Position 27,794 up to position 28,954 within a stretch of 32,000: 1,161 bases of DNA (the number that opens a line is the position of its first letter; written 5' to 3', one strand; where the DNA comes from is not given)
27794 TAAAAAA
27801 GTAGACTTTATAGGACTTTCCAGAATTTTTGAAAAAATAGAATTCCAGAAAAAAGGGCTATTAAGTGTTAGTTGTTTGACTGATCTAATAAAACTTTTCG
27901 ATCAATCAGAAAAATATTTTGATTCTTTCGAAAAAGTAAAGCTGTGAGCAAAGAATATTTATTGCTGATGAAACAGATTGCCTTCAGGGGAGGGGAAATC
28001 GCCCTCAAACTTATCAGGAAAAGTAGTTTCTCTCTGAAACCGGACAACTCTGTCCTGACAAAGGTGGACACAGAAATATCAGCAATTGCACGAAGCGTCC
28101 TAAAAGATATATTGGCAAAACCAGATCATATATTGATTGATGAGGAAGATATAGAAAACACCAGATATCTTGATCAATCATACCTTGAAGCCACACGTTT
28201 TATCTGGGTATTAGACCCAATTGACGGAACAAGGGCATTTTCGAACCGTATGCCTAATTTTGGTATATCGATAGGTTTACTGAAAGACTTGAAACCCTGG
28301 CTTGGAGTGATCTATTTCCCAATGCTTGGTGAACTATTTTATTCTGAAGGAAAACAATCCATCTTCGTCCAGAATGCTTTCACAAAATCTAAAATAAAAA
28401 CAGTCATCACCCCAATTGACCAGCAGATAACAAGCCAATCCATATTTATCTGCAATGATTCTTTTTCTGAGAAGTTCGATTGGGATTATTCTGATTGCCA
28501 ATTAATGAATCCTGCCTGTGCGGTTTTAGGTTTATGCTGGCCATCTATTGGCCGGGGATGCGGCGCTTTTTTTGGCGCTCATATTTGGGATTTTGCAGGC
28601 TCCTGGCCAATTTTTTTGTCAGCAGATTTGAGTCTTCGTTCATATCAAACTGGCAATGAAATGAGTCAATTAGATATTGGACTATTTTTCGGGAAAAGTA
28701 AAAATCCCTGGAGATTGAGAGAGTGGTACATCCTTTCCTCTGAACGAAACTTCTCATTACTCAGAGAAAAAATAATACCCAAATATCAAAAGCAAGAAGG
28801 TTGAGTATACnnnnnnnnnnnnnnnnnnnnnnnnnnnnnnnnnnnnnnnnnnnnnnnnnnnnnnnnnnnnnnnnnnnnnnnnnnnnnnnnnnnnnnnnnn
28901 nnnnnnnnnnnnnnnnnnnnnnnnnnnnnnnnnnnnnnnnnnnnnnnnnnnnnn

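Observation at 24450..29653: Complete CDP-inositol / di-myo-inositol-phosphate-type pathway packed into one operon, with two extra enzymes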

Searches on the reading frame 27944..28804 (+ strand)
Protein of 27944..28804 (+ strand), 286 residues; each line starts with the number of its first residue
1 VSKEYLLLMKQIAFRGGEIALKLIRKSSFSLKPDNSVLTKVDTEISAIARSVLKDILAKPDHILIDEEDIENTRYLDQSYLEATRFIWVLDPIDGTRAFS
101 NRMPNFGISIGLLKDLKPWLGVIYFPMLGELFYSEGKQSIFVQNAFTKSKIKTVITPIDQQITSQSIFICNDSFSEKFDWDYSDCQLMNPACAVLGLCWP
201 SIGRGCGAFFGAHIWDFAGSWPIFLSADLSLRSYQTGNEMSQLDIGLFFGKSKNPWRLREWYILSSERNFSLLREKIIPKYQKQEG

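Call 3: search_protein_families(library=pfam, proteins=[window:27944-28804:+], max_evalue=0.01)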
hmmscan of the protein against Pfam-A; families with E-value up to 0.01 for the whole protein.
window:27944-28804:+ (286 aa): 1 family
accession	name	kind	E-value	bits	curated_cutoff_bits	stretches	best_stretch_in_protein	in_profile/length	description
PF00459.30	Inositol_P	-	2.6e-23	83.3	27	1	13-223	13-227/271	Inositol monophosphatase family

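Call 4: search_protein_families(library=ncbifam, proteins=[window:27944-28804:+], max_evalue=0.01)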
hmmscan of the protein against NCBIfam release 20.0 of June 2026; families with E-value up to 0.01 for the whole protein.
window:27944-28804:+ (286 aa): 7 families
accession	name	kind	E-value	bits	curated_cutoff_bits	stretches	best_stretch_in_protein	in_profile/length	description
TIGR02067.1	his_9_HisN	equivalog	6.4e-20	71.7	275.15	1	8-155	4-143/252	histidinol-phosphatase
TIGR01331.1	bisphos_cysQ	equivalog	1.6e-17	64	228.8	1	11-158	7-149/250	3'(2'),5'-bisphosphate nucleotidase CysQ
NF008182.0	PRK10931.1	equivalog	4.6e-12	45.6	379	1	30-152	29-143/246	3'(2'),5'-bisphosphate nucleotidase CysQ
NF008027.1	PRK10757.1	equivalog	7.9e-11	41.4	332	1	30-141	32-134/267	inositol-1-monophosphatase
NF009321.0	PRK12676.1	equivalog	1.3e-08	34.3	264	1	82-145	79-143/264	bifunctional fructose-bisphosphatase/inositol-phosphate phosphatase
TIGR01330.1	bisphos_HAL2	equivalog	2.4e-08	33.2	267.05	1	87-131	136-179/359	3'(2'),5'-bisphosphate nucleotidase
NF010678.0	PRK14076.1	equivalog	0.0013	17.7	493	1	45-113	45-109/570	bifunctional NADP phosphatase/NAD kinase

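Call 32: search_solved_structures(query=window:27944-28801:+, max_evalue=0.001, show_alignments=2)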
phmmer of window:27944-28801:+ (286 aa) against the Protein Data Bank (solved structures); distinct sequences matched with E-value up to 0.001: 27.
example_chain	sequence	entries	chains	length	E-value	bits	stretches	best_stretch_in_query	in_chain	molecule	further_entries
2pcr_A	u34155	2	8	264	8.8e-11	44.4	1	3-150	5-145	Inositol-1-monophosphatase | Fructose-1,6-bisphosphatase/inositol-1-monophosphatase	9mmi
7vce_A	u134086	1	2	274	1.1e-10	44.1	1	12-227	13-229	Inositol monophosphatase 1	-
1awb_A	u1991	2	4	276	1.1e-10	44.1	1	12-227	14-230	MYO-INOSITOL MONOPHOSPHATASE | INOSITOL MONOPHOSPHATASE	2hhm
1ima_A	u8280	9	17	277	1.1e-10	44.1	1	12-227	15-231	INOSITOL MONOPHOSPHATASE | INOSITOL MONOPHOSPHATASE 1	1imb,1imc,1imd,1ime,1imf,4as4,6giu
6zk0_AAA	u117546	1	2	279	1.2e-10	44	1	12-227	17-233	Inositol monophosphatase 1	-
6tqn_T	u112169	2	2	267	3e-10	42.7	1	30-221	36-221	Inositol monophosphatase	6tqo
6ib7_A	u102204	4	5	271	3.1e-10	42.6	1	30-221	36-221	Inositol-1-monophosphatase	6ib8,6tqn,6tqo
2qfl_A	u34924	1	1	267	3.8e-10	42.3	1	30-221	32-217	Inositol-1-monophosphatase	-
5eq7_A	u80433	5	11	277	4.1e-10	42.3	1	12-134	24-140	Inositol monophosphatase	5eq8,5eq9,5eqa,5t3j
3b8b_A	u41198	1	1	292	5.6e-10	41.8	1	13-134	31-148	CysQ, sulfite synthesis pathway protein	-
9vep_A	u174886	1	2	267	1.1e-09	40.8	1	30-142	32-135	Inositol-1-monophosphatase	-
4n81_A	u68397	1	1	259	1.4e-09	40.5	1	27-132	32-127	Inositol monophosphatase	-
2p3n_A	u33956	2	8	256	2.9e-09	39.5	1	76-142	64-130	Inositol-1-monophosphatase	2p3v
5i3s_A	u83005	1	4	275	8.6e-09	37.9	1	59-136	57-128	Inositol monophosphatase family protein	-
3t0j_A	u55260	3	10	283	9.2e-09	37.8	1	59-136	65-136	Inositol monophosphatase family protein | Inositol monophosphatase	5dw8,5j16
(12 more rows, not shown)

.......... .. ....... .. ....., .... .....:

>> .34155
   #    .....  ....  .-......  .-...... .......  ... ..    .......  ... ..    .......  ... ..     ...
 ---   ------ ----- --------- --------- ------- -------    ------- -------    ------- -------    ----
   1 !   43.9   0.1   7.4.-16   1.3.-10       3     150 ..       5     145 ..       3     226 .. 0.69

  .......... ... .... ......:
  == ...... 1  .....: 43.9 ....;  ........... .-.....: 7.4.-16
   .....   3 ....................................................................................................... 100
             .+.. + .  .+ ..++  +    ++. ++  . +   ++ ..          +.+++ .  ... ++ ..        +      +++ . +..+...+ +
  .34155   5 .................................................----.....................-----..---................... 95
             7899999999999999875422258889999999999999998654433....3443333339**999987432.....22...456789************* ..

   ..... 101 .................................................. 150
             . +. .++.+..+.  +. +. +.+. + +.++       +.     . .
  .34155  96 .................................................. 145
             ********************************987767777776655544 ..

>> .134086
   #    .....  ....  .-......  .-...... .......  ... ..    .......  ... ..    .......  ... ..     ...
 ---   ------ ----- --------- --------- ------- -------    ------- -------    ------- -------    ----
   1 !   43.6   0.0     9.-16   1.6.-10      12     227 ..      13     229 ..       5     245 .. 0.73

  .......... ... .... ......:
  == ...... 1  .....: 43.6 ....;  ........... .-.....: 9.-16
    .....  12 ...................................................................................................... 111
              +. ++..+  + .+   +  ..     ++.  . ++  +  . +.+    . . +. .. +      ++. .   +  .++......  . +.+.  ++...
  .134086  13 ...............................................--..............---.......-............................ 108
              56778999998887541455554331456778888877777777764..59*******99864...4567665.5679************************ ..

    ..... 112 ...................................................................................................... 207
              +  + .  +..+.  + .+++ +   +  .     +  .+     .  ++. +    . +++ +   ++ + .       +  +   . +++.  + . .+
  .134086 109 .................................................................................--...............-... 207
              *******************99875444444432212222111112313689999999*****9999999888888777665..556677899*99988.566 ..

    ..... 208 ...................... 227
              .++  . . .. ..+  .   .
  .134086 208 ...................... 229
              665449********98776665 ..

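Call 55: find_homologous_proteins(query=window:27944-28801:+, max_evalue=0.00001)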
Query window:27944-28801:+ (286 aa): 394 proteins with E <= 0.00001 among 816 candidates; the best 120 are listed.
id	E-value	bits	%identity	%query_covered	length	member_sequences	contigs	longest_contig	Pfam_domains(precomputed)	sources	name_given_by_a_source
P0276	7.0e-192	654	100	100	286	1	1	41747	PF00459.31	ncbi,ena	-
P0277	2.7e-191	652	100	100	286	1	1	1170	PF00459.31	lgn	-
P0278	7.8e-187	637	100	97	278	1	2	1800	PF00459.31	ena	-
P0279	1.8e-183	626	99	96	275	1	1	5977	PF00459.31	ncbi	ncbi:MAG: inositol monophosphatase family protein [Candidatus Anammoxibacter sp.]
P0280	1.5e-178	610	93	100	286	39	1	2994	PF00459.31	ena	-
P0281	3.8e-170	582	93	94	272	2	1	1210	PF00459.31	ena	-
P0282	5.0e-156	536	93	86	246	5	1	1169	PF00459.31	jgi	jgi:fructose-1,6-bisphosphatase/inositol monophosphatase family enzyme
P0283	4.0e-155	533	84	96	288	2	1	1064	PF00459.31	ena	-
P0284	4.5e-152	523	82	96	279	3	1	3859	PF00459.31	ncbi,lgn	-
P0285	2.6e-151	520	82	96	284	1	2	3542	PF00459.31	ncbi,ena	-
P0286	7.5e-151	519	79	98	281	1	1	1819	PF00459.31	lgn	-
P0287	9.3e-149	512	76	99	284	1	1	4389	PF00459.31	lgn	-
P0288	6.9e-147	506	78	100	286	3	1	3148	PF00459.31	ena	-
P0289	2.6e-145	501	75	100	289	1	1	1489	PF00459.31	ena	-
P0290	9.9e-144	496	77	98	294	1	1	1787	PF00459.31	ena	-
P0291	4.6e-143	493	77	98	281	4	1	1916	PF00459.31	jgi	-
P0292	6.0e-142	490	74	98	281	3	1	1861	PF00459.31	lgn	-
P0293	7.2e-142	490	75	100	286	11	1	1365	PF00459.31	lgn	-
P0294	3.9e-141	487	74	98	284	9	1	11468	PF00459.31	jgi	-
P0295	9.9e-141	486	75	98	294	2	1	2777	PF00459.31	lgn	-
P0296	2.4e-140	485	75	98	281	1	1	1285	PF00459.31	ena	-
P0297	5.7e-140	483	73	100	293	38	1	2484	PF00459.31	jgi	-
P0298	1.2e-139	482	75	98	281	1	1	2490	PF00459.31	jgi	jgi:fructose-1,6-bisphosphatase/inositol monophosphatase family enzyme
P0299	5.8e-139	480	72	99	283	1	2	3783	PF00459.31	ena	-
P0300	1.2e-138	479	74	98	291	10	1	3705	PF00459.31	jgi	-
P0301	2.9e-138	478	77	95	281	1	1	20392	PF00459.31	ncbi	-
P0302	5.9e-138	477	74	98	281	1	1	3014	PF00459.31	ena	-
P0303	3.0e-137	474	73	98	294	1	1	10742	PF00459.31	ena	-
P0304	7.1e-137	473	72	98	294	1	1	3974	PF00459.31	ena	-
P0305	1.8e-136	472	74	95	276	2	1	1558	PF00459.31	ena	-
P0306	1.8e-136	472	72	98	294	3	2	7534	PF00459.31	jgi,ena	jgi:fructose-1,6-bisphosphatase/inositol monophosphatase family enzyme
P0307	2.0e-136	472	73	99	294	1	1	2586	PF00459.31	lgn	-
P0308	5.5e-136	470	72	98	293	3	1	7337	PF00459.31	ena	-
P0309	6.4e-136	470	72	98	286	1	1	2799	PF00459.31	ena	-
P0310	8.5e-136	470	72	98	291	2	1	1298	PF00459.31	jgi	jgi:fructose-1,6-bisphosphatase/inositol monophosphatase family enzyme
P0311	9.5e-136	469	73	98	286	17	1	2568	PF00459.31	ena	-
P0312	1.4e-135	469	71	99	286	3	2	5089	PF00459.31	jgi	-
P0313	1.7e-135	469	72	98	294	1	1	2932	PF00459.31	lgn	-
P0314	1.9e-135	468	71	99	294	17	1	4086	PF00459.31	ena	-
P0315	1.9e-135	468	72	98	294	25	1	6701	PF00459.31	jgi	-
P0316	2.7e-135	468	71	98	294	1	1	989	PF00459.31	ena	-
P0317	3.0e-135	468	75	93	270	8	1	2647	PF00459.31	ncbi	-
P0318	4.1e-135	467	74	95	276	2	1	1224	PF00459.31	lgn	-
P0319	6.1e-135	467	72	98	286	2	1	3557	PF00459.31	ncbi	-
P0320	1.4e-133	462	72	96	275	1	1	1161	PF00459.31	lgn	-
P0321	2.7e-133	461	70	98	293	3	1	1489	PF00459.31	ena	-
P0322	4.8e-133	461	70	99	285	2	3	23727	PF00459.31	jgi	-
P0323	1.1e-131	456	68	100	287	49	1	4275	PF00459.31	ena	-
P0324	1.4e-131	456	70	98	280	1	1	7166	PF00459.31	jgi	-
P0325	1.7e-131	455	70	98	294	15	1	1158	PF00459.31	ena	-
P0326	2.1e-131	455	69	99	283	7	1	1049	PF00459.31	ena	-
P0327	2.4e-131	455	70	96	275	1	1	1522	PF00459.31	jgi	-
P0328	3.1e-131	455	71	96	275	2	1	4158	PF00459.31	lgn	-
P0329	2.6e-130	452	69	98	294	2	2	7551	PF00459.31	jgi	-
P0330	1.5e-129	449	71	97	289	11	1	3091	PF00459.31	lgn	-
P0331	6.0e-129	447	69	99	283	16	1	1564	PF00459.31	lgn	-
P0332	1.5e-128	446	67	98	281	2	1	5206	PF00459.31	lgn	-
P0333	1.5e-128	446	67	98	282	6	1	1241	PF00459.31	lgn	-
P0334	3.0e-128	445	71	95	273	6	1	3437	PF00459.31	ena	-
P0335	6.5e-127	440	70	96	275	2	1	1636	PF00459.31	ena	-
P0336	1.1e-124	433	67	98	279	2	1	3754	PF00459.31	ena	-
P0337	1.5e-123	429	72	89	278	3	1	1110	PF00459.31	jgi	-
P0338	1.1e-122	427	63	98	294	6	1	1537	PF00459.31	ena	-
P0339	3.4e-119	415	63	98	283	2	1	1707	PF00459.31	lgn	-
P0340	1.2e-114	400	60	100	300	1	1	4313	PF00459.31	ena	-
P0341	3.3e-113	395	59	98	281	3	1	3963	PF00459.31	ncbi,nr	ncbi:MAG: hypothetical protein O7B35_19020 [Deltaproteobacteria bacterium]|nr:hypothetical protein [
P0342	2.5e-112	393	62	96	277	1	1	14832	PF00459.31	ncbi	-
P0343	1.8e-109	383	61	98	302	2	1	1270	PF00459.31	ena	-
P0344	1.1e-107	377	57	98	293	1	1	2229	PF00459.31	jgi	jgi:fructose-1,6-bisphosphatase/inositol monophosphatase family enzyme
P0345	1.2e-105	371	55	98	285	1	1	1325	PF00459.31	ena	-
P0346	4.5e-105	369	56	99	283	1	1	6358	PF00459.31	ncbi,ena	-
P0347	1.9e-104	367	55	99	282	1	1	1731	PF00459.31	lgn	-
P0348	4.0e-104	366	57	97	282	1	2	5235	PF00459.31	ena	-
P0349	9.0e-104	364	56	98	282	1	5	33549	PF00459.31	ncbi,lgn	-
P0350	1.2e-103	364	55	97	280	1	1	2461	PF00459.31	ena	-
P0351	1.6e-103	364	55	99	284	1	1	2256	PF00459.31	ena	-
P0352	2.3e-103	363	56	97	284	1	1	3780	PF00459.31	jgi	jgi:myo-inositol-1(or 4)-monophosphatase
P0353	2.9e-103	363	56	98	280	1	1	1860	PF00459.31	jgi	jgi:fructose-1,6-bisphosphatase/inositol monophosphatase family enzyme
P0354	3.8e-103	362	55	99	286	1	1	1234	PF00459.31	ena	-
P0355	5.1e-103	362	59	95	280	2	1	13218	PF00459.31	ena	-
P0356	6.5e-103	362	55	98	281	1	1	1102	PF00459.31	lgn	-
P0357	3.8e-102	359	56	98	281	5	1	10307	PF00459.31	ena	-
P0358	4.7e-102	359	56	98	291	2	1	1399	PF00459.31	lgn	-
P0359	7.3e-102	358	54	94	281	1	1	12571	PF00459.31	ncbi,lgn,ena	-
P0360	1.0e-101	358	57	97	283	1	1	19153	PF00459.31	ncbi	-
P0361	3.0e-101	356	54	95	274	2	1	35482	PF00459.31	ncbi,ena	-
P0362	3.1e-101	356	56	97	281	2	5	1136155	PF00459.31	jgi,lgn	jgi:myo-inositol-1(or 4)-monophosphatase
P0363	4.4e-101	356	59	91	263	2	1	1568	PF00459.31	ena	-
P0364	4.5e-101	356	57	95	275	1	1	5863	PF00459.31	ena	-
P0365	5.0e-101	355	55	98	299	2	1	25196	PF00459.31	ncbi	-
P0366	7.5e-101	355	56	97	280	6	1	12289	PF00459.31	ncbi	-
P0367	1.1e-100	354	56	97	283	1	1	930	PF00459.31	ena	-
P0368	1.3e-100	354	54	99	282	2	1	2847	PF00459.31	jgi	-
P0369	1.5e-100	354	55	97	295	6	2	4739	PF00459.31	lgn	-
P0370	1.8e-100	354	56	97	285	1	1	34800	PF00459.31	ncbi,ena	-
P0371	1.8e-100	354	56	97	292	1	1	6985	PF00459.31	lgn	-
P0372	2.9e-100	353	55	97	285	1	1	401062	PF00459.31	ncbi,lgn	-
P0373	5.6e-100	352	58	94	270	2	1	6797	PF00459.31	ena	-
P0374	5.8e-100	352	54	94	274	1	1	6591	PF00459.31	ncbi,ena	-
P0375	5.8e-100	352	55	97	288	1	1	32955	PF00459.31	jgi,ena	-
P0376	7.9e-100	352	55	97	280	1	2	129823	PF00459.31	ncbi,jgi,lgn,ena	-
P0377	1.8e-99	350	56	97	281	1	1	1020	PF00459.31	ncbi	-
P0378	2.7e-99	350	54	98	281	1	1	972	PF00459.31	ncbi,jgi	-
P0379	4.6e-99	349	55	96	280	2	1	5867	PF00459.31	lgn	-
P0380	6.4e-99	349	55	97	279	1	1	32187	PF00459.31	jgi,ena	-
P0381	7.6e-99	348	55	97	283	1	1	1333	PF00459.31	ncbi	-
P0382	9.2e-99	348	54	97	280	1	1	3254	PF00459.31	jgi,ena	-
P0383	1.2e-98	348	54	97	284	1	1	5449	PF00459.31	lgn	-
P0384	1.3e-98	348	55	97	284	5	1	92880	PF00459.31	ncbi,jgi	jgi:myo-inositol-1(or 4)-monophosphatase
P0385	1.8e-98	347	54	94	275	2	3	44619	PF00459.31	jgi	-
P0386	5.6e-98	345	54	97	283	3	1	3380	PF00459.31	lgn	-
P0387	6.6e-98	345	57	90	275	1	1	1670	PF00459.31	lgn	-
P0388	1.1e-97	344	57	94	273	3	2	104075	PF00459.31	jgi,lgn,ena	-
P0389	1.7e-97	344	52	97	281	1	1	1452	PF00459.31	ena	-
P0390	1.7e-97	344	54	96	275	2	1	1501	PF00459.31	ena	-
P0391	2.0e-97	344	53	96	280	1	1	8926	PF00459.31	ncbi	-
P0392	3.3e-97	343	54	97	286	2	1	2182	PF00459.31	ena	-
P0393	4.2e-97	343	53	97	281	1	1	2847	PF00459.31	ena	-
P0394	6.0e-97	342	59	91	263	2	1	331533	PF00459.31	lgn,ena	-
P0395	7.0e-97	342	55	92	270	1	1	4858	PF00459.31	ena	-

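Call 56: find_encoding_contigs(protein=P0276, flank=3000, max_places=2)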
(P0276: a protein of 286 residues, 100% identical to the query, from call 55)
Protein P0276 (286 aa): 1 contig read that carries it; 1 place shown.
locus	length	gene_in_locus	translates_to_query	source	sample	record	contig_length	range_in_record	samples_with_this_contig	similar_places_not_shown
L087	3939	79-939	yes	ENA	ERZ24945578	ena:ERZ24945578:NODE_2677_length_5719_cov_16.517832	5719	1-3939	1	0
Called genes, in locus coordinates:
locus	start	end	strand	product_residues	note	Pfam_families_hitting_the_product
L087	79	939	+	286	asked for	PF00459:Inositol_P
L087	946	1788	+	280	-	PF03009:GDPD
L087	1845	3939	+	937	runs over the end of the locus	PF01637:ATPase_2 (weak), PF13191:AAA_16, PF13401:AAA_22 (weak), PF24883:NPHP3_N (faint), PF28559:TPR_SusR (faint), PF24885:TPR_NPHP3 (weak), PF13424:TPR_12, PF17874:TPR_MalT (weak), +11 more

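Call 57: find_encoding_contigs(protein=P0362, flank=7000, max_places=2)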
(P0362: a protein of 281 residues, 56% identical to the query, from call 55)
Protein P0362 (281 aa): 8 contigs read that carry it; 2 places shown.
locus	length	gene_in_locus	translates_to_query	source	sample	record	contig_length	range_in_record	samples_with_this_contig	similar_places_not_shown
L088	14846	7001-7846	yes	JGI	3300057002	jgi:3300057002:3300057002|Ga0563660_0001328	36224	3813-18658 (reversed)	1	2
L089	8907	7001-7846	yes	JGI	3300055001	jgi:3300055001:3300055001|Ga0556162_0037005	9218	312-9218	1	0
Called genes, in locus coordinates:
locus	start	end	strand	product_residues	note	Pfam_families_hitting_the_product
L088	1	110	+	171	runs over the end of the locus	PF23914:TPR_CcmH_CycH (weak), PF12895:ANAPC3 (faint), PF13424:TPR_12 (faint), PF07719:TPR_2 (faint), PF13176:TPR_7 (faint), PF13181:TPR_8 (faint), PF13432:TPR_16, PF14559:TPR_19, +4 more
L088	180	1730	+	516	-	PF20154:LNT_N, PF00795:CN_hydrolase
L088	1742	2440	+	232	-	-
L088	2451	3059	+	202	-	-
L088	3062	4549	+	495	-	PF00370:FGGY_N, PF02782:FGGY_C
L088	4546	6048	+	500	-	PF01266:DAO, PF16901:DAO_C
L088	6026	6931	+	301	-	PF05228:CHASE4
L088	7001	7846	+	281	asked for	PF00459:Inositol_P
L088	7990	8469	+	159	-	-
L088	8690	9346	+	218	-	PF17761:DUF1016_N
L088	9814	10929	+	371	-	PF00988:CPSase_sm_chain, PF00117:GATase, PF07722:Peptidase_C26 (faint)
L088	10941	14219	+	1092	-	PF25596:CPSase_L_D1, PF02222:ATP-grasp (weak), PF02786:CPSase_L_D2, PF02787:CPSase_L_D3, PF25596:CPSase_L_D1, PF02786:CPSase_L_D2, PF02222:ATP-grasp, PF02142:MGS, +7 more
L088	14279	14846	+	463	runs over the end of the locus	PF13230:GATase_4 (weak), PF13522:GATase_6, PF13537:GATase_7, PF00156:Pribosyltran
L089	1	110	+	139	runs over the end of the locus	PF23914:TPR_CcmH_CycH (weak), PF12895:ANAPC3 (faint), PF13424:TPR_12 (faint), PF13431:TPR_17 (faint), PF00515:TPR_1 (faint), PF07719:TPR_2 (faint), PF13432:TPR_16, PF14559:TPR_19, +5 more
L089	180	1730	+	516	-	PF20154:LNT_N, PF00795:CN_hydrolase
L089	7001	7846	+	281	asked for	PF00459:Inositol_P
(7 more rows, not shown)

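Call 58: find_encoding_contigs(protein=P0372, flank=7000, max_places=2)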
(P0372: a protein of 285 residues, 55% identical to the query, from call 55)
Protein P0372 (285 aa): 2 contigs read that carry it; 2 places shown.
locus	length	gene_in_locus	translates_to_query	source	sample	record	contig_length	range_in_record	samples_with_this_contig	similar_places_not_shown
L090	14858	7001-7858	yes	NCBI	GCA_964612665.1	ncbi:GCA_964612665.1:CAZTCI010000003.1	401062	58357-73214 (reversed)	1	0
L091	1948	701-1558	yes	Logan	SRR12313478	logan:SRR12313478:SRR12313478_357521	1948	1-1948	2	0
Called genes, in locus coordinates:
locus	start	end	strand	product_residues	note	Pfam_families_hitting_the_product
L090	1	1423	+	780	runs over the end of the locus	PF13491:FtsK_4TM, PF17854:FtsK_alpha, PF01580:FtsK_SpoIIIE, PF09397:FtsK_gamma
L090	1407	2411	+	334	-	PF13413:HTH_25, PF13464:RodZ_C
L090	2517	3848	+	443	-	PF00919:UPF0004, PF04055:Radical_SAM, PF18693:TRAM_2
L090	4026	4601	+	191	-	PF01066:CDP-OH_P_transf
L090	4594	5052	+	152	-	PF04608:PgpA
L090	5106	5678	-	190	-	PF02834:LigT_PEase, PF10469:AKAP7_NLS, PF13563:2_5_RNA_ligase2, PF02834:LigT_PEase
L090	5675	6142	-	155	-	PF02464:CinA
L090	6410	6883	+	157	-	PF00254:FKBP_C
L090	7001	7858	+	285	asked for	PF00459:Inositol_P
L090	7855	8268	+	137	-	-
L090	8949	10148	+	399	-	PF00926:DHBP_synthase, PF00925:GTP_cyclohydro2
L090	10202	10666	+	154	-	PF00885:DMRL_synthase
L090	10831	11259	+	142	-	PF01029:NusB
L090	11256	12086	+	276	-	PF02811:PHP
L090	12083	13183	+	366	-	PF00383:dCMP_cyt_deam_1, PF14437:MafB19-deam, PF01872:RibD_C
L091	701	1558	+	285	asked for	PF00459:Inositol_P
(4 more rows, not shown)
